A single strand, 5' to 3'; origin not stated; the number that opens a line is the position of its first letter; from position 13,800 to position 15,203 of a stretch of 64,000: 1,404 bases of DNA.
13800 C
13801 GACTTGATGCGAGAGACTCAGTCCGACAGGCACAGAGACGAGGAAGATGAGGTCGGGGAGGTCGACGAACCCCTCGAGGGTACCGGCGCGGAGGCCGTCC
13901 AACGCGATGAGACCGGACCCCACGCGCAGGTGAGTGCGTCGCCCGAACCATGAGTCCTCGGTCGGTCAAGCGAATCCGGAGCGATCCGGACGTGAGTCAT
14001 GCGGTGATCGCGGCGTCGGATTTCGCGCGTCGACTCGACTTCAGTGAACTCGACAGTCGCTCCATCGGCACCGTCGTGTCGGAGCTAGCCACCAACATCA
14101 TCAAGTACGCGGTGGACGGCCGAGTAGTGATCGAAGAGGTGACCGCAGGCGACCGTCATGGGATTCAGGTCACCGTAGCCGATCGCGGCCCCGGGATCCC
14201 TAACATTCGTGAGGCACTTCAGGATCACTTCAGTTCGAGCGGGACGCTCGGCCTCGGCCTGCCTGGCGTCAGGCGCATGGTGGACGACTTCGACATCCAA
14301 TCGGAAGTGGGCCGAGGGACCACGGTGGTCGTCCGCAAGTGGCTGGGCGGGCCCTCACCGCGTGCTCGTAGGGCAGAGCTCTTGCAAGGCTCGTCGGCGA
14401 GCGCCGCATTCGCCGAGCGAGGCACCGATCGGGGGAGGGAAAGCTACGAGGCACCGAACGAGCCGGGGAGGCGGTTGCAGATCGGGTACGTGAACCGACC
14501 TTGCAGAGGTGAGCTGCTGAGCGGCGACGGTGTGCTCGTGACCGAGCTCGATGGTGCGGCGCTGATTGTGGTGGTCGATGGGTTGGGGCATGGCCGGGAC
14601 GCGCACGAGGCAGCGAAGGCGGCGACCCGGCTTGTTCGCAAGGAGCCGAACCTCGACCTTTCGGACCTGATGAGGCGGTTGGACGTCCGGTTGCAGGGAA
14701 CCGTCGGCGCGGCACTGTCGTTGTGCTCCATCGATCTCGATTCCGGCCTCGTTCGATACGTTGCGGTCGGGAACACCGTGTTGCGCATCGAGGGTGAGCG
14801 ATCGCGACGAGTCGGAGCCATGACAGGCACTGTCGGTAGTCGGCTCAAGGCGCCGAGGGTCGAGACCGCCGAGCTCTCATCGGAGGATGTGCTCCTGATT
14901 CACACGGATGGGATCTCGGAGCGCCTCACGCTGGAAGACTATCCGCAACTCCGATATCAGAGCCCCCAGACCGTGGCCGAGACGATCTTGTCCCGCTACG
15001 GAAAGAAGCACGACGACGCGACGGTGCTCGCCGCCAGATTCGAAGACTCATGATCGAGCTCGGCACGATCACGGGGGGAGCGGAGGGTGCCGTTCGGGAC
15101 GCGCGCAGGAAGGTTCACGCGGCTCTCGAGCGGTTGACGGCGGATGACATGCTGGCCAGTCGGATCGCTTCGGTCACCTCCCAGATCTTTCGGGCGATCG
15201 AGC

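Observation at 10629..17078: Sigma-factor-less stressosome with a membrane Cache-HAMP-STAS input and doubly fused kinase/phosphatase components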

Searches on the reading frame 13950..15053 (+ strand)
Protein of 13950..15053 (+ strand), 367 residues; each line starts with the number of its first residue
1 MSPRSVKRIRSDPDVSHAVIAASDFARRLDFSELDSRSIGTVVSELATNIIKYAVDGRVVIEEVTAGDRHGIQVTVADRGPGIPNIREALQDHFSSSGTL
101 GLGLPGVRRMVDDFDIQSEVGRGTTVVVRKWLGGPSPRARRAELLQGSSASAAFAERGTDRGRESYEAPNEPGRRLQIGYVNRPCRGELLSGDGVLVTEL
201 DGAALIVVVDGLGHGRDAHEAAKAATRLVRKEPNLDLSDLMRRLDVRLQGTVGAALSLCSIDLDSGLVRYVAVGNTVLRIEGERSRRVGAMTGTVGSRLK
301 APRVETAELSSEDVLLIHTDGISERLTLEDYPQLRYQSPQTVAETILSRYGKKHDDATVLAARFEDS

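Call 3: search_protein_families(library=pfam, proteins=[window:13950-15053:+], max_evalue=0.01)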
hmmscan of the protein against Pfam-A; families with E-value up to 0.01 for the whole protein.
window:13950-15053:+ (367 aa): 4 families
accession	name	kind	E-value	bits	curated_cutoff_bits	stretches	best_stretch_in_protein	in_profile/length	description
PF02518.31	HATPase_c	-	2.8e-14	53.9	26.4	1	35-129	2-106/111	Histidine kinase-, DNA gyrase B-, and HSP90-like ATPase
PF13581.12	HATPase_c_2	-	2.7e-13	50.5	27.4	1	17-130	10-127/127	Histidine kinase-like ATPase domain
PF07228.17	SpoIIE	-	6.9e-13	49.4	25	1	202-364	3-191/192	Stage II sporulation protein E (SpoIIE)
PF13672.11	PP2C_2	-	7.5e-05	22.8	24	0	193-231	14-52/209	Protein phosphatase 2C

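Call 13: find_homologous_proteins(query=window:13950-15053:+, max_evalue=0.00001)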
Query window:13950-15053:+ (367 aa): 481 proteins with E <= 0.00001 among 8000 candidates; the best 120 are listed.
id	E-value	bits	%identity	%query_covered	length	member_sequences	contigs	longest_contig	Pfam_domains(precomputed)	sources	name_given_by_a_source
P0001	1.0e-230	783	100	100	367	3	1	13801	PF13581.13,PF02518.32,PF07228.18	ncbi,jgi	jgi:anti-sigma regulatory factor (Ser/Thr protein kinase)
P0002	5.6e-206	701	90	100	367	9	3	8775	PF13581.13,PF02518.32,PF07228.18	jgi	jgi:anti-sigma regulatory factor (Ser/Thr protein kinase)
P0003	3.3e-191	653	82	100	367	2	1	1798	PF13581.13,PF02518.32,PF07228.18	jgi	jgi:anti-sigma regulatory factor (Ser/Thr protein kinase)/serine/threonine protein phosphatase PrpC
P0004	1.5e-174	598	77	99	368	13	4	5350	PF13581.13,PF02518.32,PF07228.18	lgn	-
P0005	6.3e-148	510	66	99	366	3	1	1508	PF13581.13,PF02518.32,PF07228.18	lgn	-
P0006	1.4e-143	496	65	98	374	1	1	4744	PF13581.13,PF02518.32,PF07228.18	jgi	jgi:anti-sigma regulatory factor (Ser/Thr protein kinase)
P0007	5.1e-142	491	64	100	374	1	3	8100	PF13581.13,PF02518.32,PF07228.18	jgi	jgi:anti-sigma regulatory factor (Ser/Thr protein kinase)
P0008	3.1e-141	488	63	99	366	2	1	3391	PF13581.13,PF02518.32,PF07228.18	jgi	jgi:anti-sigma regulatory factor (Ser/Thr protein kinase)/serine/threonine protein phosphatase PrpC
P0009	2.1e-140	486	63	99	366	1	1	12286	PF13581.13,PF02518.32,PF07228.18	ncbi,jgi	jgi:anti-sigma regulatory factor (Ser/Thr protein kinase)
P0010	1.5e-139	483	65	95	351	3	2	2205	PF13581.13,PF02518.32,PF07228.18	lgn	-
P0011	2.1e-139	482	63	98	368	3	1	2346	PF13581.13,PF02518.32,PF07228.18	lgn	-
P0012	1.2e-133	463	58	99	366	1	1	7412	PF13581.13,PF02518.32,PF07228.18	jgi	jgi:anti-sigma regulatory factor (Ser/Thr protein kinase)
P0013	1.4e-133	463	59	98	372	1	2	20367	PF13581.13,PF02518.32,PF07228.18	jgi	jgi:anti-sigma regulatory factor (Ser/Thr protein kinase)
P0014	2.4e-133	462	62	96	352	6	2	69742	PF13581.13,PF02518.32,PF07228.18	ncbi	-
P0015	8.4e-133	461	59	99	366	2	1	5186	PF13581.13,PF02518.32,PF07228.18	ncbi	-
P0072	1.4e-78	282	40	97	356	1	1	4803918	PF13581.13,PF02518.32,PF07228.18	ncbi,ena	-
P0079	1.6e-76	276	40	97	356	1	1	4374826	PF13581.13,PF02518.32,PF07228.18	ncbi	-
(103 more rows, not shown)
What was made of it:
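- Tried and rejected: 118 of the best 120 relatives of the 367-aa protein have both halves (call 13).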

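Call 15: find_encoding_contigs(protein=P0072, flank=10000, max_places=2)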
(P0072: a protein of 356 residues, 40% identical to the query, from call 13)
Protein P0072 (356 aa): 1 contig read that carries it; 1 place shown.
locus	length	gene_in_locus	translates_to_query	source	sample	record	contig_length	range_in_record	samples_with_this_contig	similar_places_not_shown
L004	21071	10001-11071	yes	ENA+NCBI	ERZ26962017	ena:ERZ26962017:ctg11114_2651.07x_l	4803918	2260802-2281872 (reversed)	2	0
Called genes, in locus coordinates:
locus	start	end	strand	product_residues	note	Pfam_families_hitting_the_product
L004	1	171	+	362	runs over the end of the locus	PF05958:tRNA_U5-meth_tr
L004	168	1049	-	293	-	-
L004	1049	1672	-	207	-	PF08761:dUTPase_2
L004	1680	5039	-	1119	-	PF12795:MscS_porin, PF12794:MscS_TM, PF00924:MS_channel_2nd, PF21082:MS_channel_3rd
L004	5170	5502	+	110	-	-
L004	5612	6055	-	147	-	-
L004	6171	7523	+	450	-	PF00209:SNF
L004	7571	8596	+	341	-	PF00106:adh_short, PF08659:KR (weak), PF13561:adh_short_C2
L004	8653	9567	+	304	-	PF11563:Protoglobin, PF01740:STAS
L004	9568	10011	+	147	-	PF01740:STAS (weak)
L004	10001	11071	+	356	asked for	PF13581:HATPase_c_2, PF02518:HATPase_c, PF07228:SpoIIE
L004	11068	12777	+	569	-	PF07228:SpoIIE, PF13581:HATPase_c_2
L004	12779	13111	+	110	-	PF01740:STAS, PF13466:STAS_2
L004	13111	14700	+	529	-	PF02690:Na_Pi_cotrans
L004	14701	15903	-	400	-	PF00067:p450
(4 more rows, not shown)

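Call 16: find_encoding_contigs(protein=P0079, flank=10000, max_places=2)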
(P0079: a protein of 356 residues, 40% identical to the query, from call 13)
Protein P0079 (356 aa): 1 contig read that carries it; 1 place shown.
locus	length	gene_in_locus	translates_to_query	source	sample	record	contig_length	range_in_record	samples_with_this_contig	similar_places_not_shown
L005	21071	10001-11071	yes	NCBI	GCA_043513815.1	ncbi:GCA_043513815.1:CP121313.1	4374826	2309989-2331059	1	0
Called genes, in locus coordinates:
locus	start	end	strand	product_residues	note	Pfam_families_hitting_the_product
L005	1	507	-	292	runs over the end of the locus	-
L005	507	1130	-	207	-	PF08761:dUTPase_2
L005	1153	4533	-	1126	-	PF12795:MscS_porin, PF12794:MscS_TM, PF21088:MS_channel_1st (weak), PF00924:MS_channel_2nd, PF21082:MS_channel_3rd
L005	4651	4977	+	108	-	-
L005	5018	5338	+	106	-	-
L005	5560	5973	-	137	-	-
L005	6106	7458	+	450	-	PF00209:SNF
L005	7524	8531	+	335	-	PF00106:adh_short, PF13561:adh_short_C2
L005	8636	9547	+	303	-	PF11563:Protoglobin, PF01740:STAS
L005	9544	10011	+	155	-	PF01740:STAS (weak)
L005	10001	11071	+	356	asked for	PF13581:HATPase_c_2, PF02518:HATPase_c, PF07228:SpoIIE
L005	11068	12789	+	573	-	PF07228:SpoIIE, PF13581:HATPase_c_2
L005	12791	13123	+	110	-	PF01740:STAS, PF13466:STAS_2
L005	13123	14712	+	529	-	PF02690:Na_Pi_cotrans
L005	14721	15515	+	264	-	PF13622:4HBT_3, PF03061:4HBT, PF20789:4HBT_3C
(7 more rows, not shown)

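Call 22: find_related_loci(query=A1, collection=genome_contigs, flank=10000)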
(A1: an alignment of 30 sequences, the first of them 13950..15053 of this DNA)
Query A1 (367 aa) in genome_contigs; peptide patterns used: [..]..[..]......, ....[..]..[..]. (x = any residue, [..] = any of these).
248 stretches matched a pattern; 233 encode a relative of the query (tblastn E <= 1e-3); the best 80 are kept; 80 distinct loci.
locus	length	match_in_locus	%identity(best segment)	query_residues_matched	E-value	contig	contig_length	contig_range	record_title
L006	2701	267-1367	89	1-367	0e+0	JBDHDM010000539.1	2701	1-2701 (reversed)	MAG: Gemmatimonadota bacterium isolate M8-32_Bin_247 M8-32_Bin_247_scaffold_241713, whole genome shotgun sequence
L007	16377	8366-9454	77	2-364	0e+0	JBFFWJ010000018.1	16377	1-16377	MAG: Longimicrobiales bacterium isolate Mix_mud24.2022.10.3 k141_2595392_length_16377_cov_10.0000, whole genome shotgun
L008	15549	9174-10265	66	1-365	2e-155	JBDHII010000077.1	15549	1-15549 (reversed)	MAG: Gemmatimonadota bacterium isolate BHB10-2_Bin_169 BHB10-2_Bin_169_scaffold_39122, whole genome shotgun sequence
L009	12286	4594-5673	63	5-364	5e-142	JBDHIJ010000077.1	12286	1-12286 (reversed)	MAG: Gemmatimonadota bacterium isolate BHB10-2_Bin_245 BHB10-2_Bin_245_scaffold_32727, whole genome shotgun sequence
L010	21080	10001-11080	63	4-364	3e-140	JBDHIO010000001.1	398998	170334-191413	MAG: Gemmatimonadota bacterium isolate BHB10-2_Bin_304 BHB10-2_Bin_304_scaffold_49, whole genome shotgun sequence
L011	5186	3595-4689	58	1-365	2e-140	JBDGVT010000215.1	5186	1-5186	MAG: Gemmatimonadota bacterium isolate M3-2_Bin_177 M3-2_Bin_177_scaffold_98861, whole genome shotgun sequence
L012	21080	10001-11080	61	4-364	2e-132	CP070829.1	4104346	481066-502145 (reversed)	MAG: Gemmatimonadales bacterium isolate bin109 chromosome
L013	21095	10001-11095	58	1-365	2e-131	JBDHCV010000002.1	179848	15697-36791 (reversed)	MAG: Gemmatimonadota bacterium isolate M8-32_Bin_122 M8-32_Bin_122_scaffold_20, whole genome shotgun sequence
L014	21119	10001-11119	43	1-365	8e-92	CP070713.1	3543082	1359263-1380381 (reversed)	MAG: Myxococcales bacterium isolate bin5 chromosome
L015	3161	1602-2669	42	8-364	4e-91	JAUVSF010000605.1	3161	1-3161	MAG: Acidobacteriota bacterium isolate CSMAG_733 CSMAG_733_k127_6123227_length_3161_cov_9.6599, whole genome shotgun seq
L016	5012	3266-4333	42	8-364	1e-88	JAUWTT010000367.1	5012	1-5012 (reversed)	MAG: Acidobacteriota bacterium isolate CSMAG_2587 CSMAG_2587_k127_3637806_length_5012_cov_17.0000, whole genome shotgun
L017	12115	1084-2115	41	8-364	1e-86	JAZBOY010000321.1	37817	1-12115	MAG: Halieaceae bacterium isolate bin.529 k117_9884678, whole genome shotgun sequence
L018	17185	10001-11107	42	2-365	1e-85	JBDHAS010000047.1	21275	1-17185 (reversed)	MAG: Gemmatimonadota bacterium isolate M3-44_Bin_339 M3-44_Bin_339_scaffold_8772, whole genome shotgun sequence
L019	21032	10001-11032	40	8-364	2e-84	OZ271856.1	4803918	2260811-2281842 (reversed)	MAG: Halieaceae bacterium isolate eafbf298-d657-4fa2-a983-9054ca6ef23f genome assembly, chromosome: 1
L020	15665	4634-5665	40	8-364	5e-84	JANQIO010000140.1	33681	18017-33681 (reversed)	MAG: Halieaceae bacterium isolate PL24a_bin.58 k99_5115840, whole genome shotgun sequence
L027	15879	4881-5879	38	9-364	5e-77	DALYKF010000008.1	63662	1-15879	MAG TPA_asm: Coleofasciculaceae cyanobacterium CTOTU46641 NODE_9_length_63662_cov_17.873850, whole genome shotgun sequen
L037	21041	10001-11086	40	1-365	6e-67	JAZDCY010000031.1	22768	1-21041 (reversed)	MAG: Gemmatimonadota bacterium isolate LQ108M_Bin_23 LQ108M_Bin_23_scaffold_31, whole genome shotgun sequence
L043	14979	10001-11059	33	9-365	1e-57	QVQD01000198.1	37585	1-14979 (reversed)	MAG: Methylococcales bacterium isolate AMbin126 contig02610, whole genome shotgun sequence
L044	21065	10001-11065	38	9-365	2e-57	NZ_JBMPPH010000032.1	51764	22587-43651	Undibacterium sp. SXout20W NODE_32_length_51764_cov_64.844685, whole genome shotgun sequence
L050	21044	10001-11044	33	2-363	2e-54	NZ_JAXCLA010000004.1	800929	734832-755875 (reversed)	Roseateles agri strain R3-3 contig4, whole genome shotgun sequence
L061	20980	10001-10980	41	1-364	9e-46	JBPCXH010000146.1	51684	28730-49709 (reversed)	MAG: Gammaproteobacteria bacterium isolate MAG_seacave_107 S1Ck127_11433506, whole genome shotgun sequence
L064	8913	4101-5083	40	1-365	3e-44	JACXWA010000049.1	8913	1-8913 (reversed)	MAG: Candidatus Sulfomarinibacter kjeldsenii isolate MAG AM3-A scaffold_932, whole genome shotgun sequence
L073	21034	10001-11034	38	8-365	4e-65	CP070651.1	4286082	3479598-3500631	MAG: Trueperaceae bacterium isolate bin86 chromosome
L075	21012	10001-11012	42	9-364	4e-43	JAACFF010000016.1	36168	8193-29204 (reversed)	MAG: Chloroflexota bacterium isolate bin.33 scaffold_291, whole genome shotgun sequence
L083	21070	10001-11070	39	26-364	2e-51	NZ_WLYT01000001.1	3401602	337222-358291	Deefgea sp. CFH1-16 1, whole genome shotgun sequence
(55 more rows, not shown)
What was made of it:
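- Tried and rejected: 233 species genomes carry relatives (call 22).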

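Call 32: search_protein_families(library=pfam, proteins=[L037:11023-13185:+, L043:11032-13764:+, L044:11142-14087:+, L050:10864-13827:+, L061:10953-13043:+, L064:4864-7143:+, L075:11022-13061:+, L073:11004-12353:+, L027:5882-7216:+, L083:11046-14279:+], max_evalue=0.001)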
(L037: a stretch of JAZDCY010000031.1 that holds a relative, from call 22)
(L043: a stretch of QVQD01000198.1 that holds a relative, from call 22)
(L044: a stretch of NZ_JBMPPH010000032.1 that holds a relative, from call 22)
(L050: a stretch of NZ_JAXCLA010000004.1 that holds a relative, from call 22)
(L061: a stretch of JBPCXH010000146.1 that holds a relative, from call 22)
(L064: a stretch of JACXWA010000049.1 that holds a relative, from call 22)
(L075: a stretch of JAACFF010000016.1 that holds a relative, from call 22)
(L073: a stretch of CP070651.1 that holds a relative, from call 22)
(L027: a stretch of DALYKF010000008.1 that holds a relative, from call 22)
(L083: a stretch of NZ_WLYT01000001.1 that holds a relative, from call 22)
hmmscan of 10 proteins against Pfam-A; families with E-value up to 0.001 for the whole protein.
L037:11023-13185:+ (721 aa): 4 families
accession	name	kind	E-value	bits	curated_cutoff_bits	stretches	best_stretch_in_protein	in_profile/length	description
PF00072.30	Response_reg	-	1e-48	164.5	30.2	2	596-708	1-111/111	Response regulator receiver domain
PF02518.31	HATPase_c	-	1.7e-30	106.2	26.4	1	311-425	1-109/111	Histidine kinase-, DNA gyrase B-, and HSP90-like ATPase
PF00512.31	HisKA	-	9e-21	74.1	26.9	1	199-264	1-66/66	His Kinase A (phospho-acceptor) domain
PF23198.2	PDE8A_N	-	2.2e-06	28.1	29.6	1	597-684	16-102/147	PDE8A-like, N-terminal domain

L043:11032-13764:+ (911 aa): 5 families
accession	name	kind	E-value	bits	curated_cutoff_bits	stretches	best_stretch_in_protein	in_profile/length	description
PF00072.30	Response_reg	-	3.5e-40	137.1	30.2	2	576-686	1-108/111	Response regulator receiver domain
PF02518.31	HATPase_c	-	2.8e-28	99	26.4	1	287-400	1-108/111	Histidine kinase-, DNA gyrase B-, and HSP90-like ATPase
PF00512.31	HisKA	-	1.1e-20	73.9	26.9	1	175-239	1-65/66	His Kinase A (phospho-acceptor) domain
PF01627.28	Hpt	-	1.9e-09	38.1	24.6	1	761-820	19-73/84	Hpt domain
PF24896.1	Receiver_CRE1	-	3.9e-06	27.6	27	1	418-539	2-127/136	AHK4/CRE1/WOL first receiver domain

L044:11142-14087:+ (982 aa): 5 families
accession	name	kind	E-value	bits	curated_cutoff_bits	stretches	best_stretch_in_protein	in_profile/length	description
PF00072.30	Response_reg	-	1.5e-46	157.6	30.2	2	650-760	2-110/111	Response regulator receiver domain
PF02518.31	HATPase_c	-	2.3e-28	99.3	26.4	1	364-478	1-109/111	Histidine kinase-, DNA gyrase B-, and HSP90-like ATPase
PF00512.31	HisKA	-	1.8e-22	79.6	26.9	1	253-317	2-66/66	His Kinase A (phospho-acceptor) domain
PF01627.28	Hpt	-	8.5e-12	45.6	24.6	1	808-882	2-73/84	Hpt domain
PF15150.11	PMAIP1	-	0.0009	19.5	27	0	354-379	23-48/54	Phorbol-12-myristate-13-acetate-induced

L050:10864-13827:+ (988 aa): 4 families
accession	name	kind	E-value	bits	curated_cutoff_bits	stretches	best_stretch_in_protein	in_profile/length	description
PF00072.30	Response_reg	-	3.8e-47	159.5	30.2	2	629-744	1-110/111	Response regulator receiver domain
PF02518.31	HATPase_c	-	2.7e-28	99.1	26.4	1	345-459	1-109/111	Histidine kinase-, DNA gyrase B-, and HSP90-like ATPase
PF00512.31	HisKA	-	1.1e-19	70.7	26.9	1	233-298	1-66/66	His Kinase A (phospho-acceptor) domain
PF01627.28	Hpt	-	1.5e-10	41.6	24.6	1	804-886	2-83/84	Hpt domain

L061:10953-13043:+ (697 aa): 5 families
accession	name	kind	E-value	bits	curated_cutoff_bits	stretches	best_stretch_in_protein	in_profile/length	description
PF00072.30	Response_reg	-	1.8e-47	160.5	30.2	2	447-552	1-107/111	Response regulator receiver domain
PF02518.31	HATPase_c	-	6.7e-31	107.4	26.4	1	307-419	2-109/111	Histidine kinase-, DNA gyrase B-, and HSP90-like ATPase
PF00512.31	HisKA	-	2.5e-20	72.7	26.9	1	192-260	1-66/66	His Kinase A (phospho-acceptor) domain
PF13581.12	HATPase_c_2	-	0.00048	20.6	27.4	0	307-393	28-108/127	Histidine kinase-like ATPase domain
PF15506.11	OCC1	-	0.00064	20.2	27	0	368-388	25-45/61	OCC1 family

L064:4864-7143:+ (760 aa): 3 families
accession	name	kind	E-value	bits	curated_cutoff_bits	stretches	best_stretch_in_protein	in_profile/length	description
PF00072.30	Response_reg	-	1.4e-46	157.6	30.2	2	512-620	1-110/111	Response regulator receiver domain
PF02518.31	HATPase_c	-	4.2e-31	108.1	26.4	1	371-484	2-110/111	Histidine kinase-, DNA gyrase B-, and HSP90-like ATPase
PF00512.31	HisKA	-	1.4e-20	73.5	26.9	1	256-324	1-66/66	His Kinase A (phospho-acceptor) domain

L075:11022-13061:+ (680 aa): 3 families
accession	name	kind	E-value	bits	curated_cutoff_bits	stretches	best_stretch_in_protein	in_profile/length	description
PF00072.30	Response_reg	-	6.1e-46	155.6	30.2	2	437-545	1-110/111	Response regulator receiver domain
PF02518.31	HATPase_c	-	1.2e-29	103.4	26.4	1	296-409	2-110/111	Histidine kinase-, DNA gyrase B-, and HSP90-like ATPase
PF00512.31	HisKA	-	1.6e-20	73.3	26.9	1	181-249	1-66/66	His Kinase A (phospho-acceptor) domain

L073:11004-12353:+ (450 aa): 2 families
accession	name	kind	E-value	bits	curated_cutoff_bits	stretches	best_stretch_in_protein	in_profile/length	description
PF02518.31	HATPase_c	-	1.2e-27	97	26.4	1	309-420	3-109/111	Histidine kinase-, DNA gyrase B-, and HSP90-like ATPase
PF00512.31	HisKA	-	6.3e-20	71.4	26.9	1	193-261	1-66/66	His Kinase A (phospho-acceptor) domain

L027:5882-7216:+ (445 aa): 1 family
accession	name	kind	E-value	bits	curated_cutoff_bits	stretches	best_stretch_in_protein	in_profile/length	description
PF07228.17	SpoIIE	-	1.6e-39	136.3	25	1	224-417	2-190/192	Stage II sporulation protein E (SpoIIE)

L083:11046-14279:+ (1078 aa): 9 families
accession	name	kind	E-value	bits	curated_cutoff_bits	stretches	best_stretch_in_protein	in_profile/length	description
PF00072.30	Response_reg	-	1.2e-42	145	30.2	2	705-819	1-110/111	Response regulator receiver domain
PF02518.31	HATPase_c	-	7.8e-29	100.8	26.4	1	422-533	1-106/111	Histidine kinase-, DNA gyrase B-, and HSP90-like ATPase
PF00512.31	HisKA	-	9.8e-22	77.2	26.9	1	311-375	2-66/66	His Kinase A (phospho-acceptor) domain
PF01627.28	Hpt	-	3.1e-14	53.4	24.6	1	898-967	1-68/84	Hpt domain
PF00989.32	PAS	-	3.1e-11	43.7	22.6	1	176-286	4-112/113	PAS fold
PF13188.13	PAS_8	-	3.2e-06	27.3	21.8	1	173-217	1-42/65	PAS domain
PF13426.13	PAS_9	-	3.4e-05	24.5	27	1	183-289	1-103/103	PAS domain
PF23198.2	PDE8A_N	-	0.00052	20.4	29.6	0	722-800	30-106/147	PDE8A-like, N-terminal domain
PF24896.1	Receiver_CRE1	-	0.00075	20.2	27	0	573-675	25-132/136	AHK4/CRE1/WOL first receiver domain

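Call 56: search_protein_families(library=ncbifam, proteins=[window:13950-15053:+], max_evalue=0.001)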
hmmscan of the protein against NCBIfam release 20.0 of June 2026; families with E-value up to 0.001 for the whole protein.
window:13950-15053:+ (367 aa): 10 families
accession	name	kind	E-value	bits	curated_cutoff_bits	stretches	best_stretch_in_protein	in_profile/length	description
TIGR01925.2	spIIAB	equivalog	6.3e-16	58.5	135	1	14-131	13-135/137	anti-sigma F factor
TIGR02865.1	spore_II_E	equivalog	1.7e-08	33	490.8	1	181-364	557-763/764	stage II sporulation protein E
NF041045.1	RsbA_anti_sig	subfamily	8.9e-06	25.1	210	1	10-128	186-300/303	anti-sigma factor RsbA family regulatory protein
NF033092.0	HK_WalK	equivalog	7.8e-05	21.4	725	1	22-127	472-589/594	cell wall metabolism sensor histidine kinase WalK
NF041832.1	near_NosP_CTERM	subfamily_domain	0.00021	20.5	400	1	35-132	117-225/370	NahK/ErcS family hybrid sensor histidine kinase/response regulator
NF046044.1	PnpS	equivalog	0.00025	20.2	400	0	33-128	280-387/390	two-component system histidine kinase PnpS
TIGR02966.1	phoR_proteo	equivalog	0.00028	20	334.2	0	38-126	229-329/333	phosphate regulon sensor histidine kinase PhoR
TIGR02956.1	TMAO_torS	equivalog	0.00037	18.7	676.5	1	33-124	574-674/967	TMAO reductase system sensor histidine kinase/response regulator TorS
NF006800.0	PRK09303.1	equivalog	0.00056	19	342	1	35-87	269-321/383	histidine kinase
NF008468.0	PRK11360.1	equivalog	0.00062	18.2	646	1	18-128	486-604/616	two-component system sensor histidine kinase AtoS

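Call 68: search_solved_structures(query=window:13950-15050:+, max_evalue=0.01, show_alignments=0)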
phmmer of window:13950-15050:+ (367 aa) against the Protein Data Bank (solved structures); distinct sequences matched with E-value up to 0.01: 9.
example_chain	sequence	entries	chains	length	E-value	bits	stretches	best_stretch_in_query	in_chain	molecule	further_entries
3zt9_A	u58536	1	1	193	5.7e-19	71.5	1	175-363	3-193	Stage II sporulation protein E (SpoIIE)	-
1l0o_A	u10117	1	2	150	3.2e-10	42.8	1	15-132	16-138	Anti-sigma F factor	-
1til_A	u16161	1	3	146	3.5e-10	42.6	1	15-132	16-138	Anti-sigma F factor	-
1th8_A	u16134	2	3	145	6.3e-10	41.8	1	15-130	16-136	Anti-sigma F factor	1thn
1tid_A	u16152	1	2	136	9.1e-10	41.3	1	15-130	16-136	Anti-sigma F factor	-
3w40_A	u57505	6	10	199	3.3e-08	36.1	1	186-358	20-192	Phosphoserine phosphatase RsbX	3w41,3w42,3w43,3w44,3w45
5mqh_A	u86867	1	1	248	6.1e-07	32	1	175-365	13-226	Serine phosphatase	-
3t91_A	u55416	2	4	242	2.2e-06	30.1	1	175-365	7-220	Stage II sporulation protein E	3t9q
5ucg_A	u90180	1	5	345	4.8e-06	29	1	175-365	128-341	Stage II sporulation protein E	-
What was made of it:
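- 13950..15053 (+): RsbT-type Ser/Thr kinase (aa 1-135) fused through a disordered linker (aa ~136-160) to an RsbX-type PP2C phosphatase (aa ~170-367). The PP2C half matches MtX 3zt9 at 5.7e-19 and RsbX 3w40 at 3e-8 (call 68).
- On Globin-coupled rsbRSTX module (Vibrio type): The PP2C half matches MtX at 5.7e-19 and RsbX at 3e-8 (call 68).
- Closest known: Moorella thermoacetica MtR-MtS-MtT-MtX. Same: MtX is the best solved match for the fused PP2C (call 68).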

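Call 86: predict_structure(alignment_id=A1)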
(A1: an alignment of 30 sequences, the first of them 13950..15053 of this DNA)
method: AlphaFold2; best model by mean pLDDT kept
length: 367 residues; sequences in the alignment: 30
mean_pLDDT: 89.3   pTM: 0.61
mean pLDDT of the five models: 89.3, 89.1, 88.8, 88.3, 87.3
residues with pLDDT >= 90: 258; 70-90: 74; 50-70: 21; < 50: 14
segments of 3 or more residues with pLDDT < 50: 138-149
pLDDT, mean of each block of 10 residues (from residue 1): 91 95 96 91 92 91 94 95 81 55 77 93 94 62 43 75 96 95 88 97 98 93 98 97 97 98 98 96 90 93 95 96 82 90 95 93 92
secondary structure, 60 per line:
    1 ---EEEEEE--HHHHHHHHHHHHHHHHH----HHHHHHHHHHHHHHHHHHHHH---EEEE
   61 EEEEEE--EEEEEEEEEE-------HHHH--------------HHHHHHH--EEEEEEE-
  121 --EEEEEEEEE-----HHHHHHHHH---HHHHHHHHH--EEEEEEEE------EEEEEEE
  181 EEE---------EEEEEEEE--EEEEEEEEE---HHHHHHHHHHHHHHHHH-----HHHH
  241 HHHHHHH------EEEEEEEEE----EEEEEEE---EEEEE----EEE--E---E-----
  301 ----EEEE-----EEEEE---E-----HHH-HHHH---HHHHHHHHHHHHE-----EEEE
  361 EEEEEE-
elements in order: E4-9 H12-28 H33-53 E57-66 E69-78 H86-89 H104-110 E113-119 E123-131 H137-145 H149-157 E160-167 E174-183 E193-200 E203-211 H215-231 H237-247 E254-262 E267-273 E277-281 E286-288 E305-308 E314-318 H332-335 H339-350 E357-366
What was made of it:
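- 13950..15053 (+): The AF2 model has pLDDT 89, two folded domains and a low-confidence linker at 138-149 (call 86).
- The kinase carries a bulky fused phosphatase (call 86).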
